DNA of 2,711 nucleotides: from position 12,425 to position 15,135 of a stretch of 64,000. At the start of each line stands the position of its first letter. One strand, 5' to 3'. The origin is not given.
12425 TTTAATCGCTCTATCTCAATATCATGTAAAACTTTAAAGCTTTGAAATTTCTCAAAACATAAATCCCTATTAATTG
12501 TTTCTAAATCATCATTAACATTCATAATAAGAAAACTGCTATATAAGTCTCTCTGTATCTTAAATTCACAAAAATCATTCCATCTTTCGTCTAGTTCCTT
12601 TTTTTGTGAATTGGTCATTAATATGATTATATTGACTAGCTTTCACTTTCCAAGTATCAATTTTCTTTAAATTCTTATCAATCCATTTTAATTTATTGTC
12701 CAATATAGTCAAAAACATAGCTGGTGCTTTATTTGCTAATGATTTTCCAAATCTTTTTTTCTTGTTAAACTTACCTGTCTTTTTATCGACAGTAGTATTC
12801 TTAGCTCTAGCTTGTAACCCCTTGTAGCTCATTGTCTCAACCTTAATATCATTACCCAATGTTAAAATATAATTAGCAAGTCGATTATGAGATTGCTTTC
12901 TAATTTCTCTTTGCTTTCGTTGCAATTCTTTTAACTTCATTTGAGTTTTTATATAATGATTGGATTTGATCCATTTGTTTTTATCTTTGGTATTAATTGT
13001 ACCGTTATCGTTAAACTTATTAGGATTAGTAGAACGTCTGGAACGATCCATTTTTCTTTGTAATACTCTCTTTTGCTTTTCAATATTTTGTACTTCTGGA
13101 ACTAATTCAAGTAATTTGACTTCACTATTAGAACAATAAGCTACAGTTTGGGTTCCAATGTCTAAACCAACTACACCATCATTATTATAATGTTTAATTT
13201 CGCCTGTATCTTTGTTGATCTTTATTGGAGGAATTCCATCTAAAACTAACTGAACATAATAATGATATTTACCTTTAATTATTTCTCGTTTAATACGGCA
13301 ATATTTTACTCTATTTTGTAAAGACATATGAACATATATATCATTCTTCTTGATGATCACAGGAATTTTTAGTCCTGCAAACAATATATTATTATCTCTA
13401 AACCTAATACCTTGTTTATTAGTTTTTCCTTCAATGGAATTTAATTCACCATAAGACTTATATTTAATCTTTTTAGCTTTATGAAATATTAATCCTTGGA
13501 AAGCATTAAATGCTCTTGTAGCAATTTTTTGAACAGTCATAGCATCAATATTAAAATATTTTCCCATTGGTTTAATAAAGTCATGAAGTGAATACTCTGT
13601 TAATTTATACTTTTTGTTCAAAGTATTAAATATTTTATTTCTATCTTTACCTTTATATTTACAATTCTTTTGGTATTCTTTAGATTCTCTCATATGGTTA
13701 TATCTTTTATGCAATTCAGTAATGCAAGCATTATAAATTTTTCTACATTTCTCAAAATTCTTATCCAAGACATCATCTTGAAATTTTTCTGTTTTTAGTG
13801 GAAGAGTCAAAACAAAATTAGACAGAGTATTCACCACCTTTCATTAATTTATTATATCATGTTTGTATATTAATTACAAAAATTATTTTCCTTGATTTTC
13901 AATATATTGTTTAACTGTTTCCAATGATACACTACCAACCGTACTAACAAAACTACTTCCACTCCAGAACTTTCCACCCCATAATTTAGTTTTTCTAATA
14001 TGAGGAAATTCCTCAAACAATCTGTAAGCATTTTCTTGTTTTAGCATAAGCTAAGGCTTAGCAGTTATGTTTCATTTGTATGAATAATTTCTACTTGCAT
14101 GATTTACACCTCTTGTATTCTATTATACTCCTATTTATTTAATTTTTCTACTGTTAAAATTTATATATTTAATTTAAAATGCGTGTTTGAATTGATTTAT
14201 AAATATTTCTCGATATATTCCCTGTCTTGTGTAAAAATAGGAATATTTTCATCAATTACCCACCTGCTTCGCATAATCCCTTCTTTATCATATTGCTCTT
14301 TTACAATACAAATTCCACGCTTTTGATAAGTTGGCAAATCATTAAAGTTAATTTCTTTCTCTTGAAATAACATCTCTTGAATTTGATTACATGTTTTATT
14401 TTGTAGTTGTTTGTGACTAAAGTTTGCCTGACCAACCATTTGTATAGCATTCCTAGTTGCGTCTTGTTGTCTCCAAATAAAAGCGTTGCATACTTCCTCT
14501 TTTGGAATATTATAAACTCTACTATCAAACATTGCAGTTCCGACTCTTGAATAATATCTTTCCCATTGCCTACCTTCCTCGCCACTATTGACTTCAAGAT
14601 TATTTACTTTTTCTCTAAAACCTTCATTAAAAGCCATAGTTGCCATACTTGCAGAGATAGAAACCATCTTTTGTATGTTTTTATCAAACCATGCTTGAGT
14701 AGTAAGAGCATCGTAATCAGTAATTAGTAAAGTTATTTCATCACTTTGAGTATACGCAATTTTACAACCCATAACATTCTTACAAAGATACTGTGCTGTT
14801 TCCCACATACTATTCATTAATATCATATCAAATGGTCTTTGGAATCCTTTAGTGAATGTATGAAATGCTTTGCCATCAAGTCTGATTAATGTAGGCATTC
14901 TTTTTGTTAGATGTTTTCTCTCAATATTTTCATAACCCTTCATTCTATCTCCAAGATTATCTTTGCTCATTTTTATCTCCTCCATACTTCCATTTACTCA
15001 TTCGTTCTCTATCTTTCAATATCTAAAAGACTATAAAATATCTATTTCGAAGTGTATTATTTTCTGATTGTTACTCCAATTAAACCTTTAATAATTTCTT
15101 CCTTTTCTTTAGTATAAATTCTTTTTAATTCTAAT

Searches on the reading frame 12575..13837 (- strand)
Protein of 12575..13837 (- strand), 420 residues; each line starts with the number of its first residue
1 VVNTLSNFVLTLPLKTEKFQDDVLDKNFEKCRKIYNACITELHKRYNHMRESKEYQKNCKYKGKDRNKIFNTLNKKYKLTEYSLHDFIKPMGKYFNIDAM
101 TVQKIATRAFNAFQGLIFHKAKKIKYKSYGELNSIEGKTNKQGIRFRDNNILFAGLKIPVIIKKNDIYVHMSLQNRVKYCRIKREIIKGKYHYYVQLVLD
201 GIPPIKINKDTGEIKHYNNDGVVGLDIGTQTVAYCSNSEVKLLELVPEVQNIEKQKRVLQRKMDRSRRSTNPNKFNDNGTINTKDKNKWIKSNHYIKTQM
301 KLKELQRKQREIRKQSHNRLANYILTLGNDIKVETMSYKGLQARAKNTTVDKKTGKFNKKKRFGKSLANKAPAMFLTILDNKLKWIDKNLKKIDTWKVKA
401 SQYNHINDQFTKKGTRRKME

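Call 24: search_protein_families(library=phrogs, proteins=[window:12575-13837:-], max_evalue=0.00001)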
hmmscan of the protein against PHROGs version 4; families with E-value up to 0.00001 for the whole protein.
window:12575-13837:- (420 aa): 1 family
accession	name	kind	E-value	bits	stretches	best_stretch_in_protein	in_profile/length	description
phrog_506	-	integration and excision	4.2e-53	181.9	1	10-412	10-333/403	transposase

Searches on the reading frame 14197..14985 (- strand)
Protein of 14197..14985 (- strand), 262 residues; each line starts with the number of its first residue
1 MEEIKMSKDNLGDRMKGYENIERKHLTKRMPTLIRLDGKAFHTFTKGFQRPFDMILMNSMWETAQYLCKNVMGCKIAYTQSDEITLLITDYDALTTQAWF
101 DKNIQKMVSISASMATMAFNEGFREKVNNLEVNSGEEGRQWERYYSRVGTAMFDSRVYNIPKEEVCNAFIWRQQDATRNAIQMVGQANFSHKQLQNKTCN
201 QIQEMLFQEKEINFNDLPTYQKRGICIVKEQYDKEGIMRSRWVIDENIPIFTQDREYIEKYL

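Call 24: search_protein_families(library=phrogs, proteins=[window:14197-14985:-], max_evalue=0.00001)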
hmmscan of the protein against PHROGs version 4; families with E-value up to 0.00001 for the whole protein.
window:14197-14985:- (262 aa): 1 family
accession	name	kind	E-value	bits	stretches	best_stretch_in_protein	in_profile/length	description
phrog_4717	-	DNA, RNA and nucleotide metabolism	1.5e-101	340.2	1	8-261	2-238/250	tRNA-His guanylyltransferase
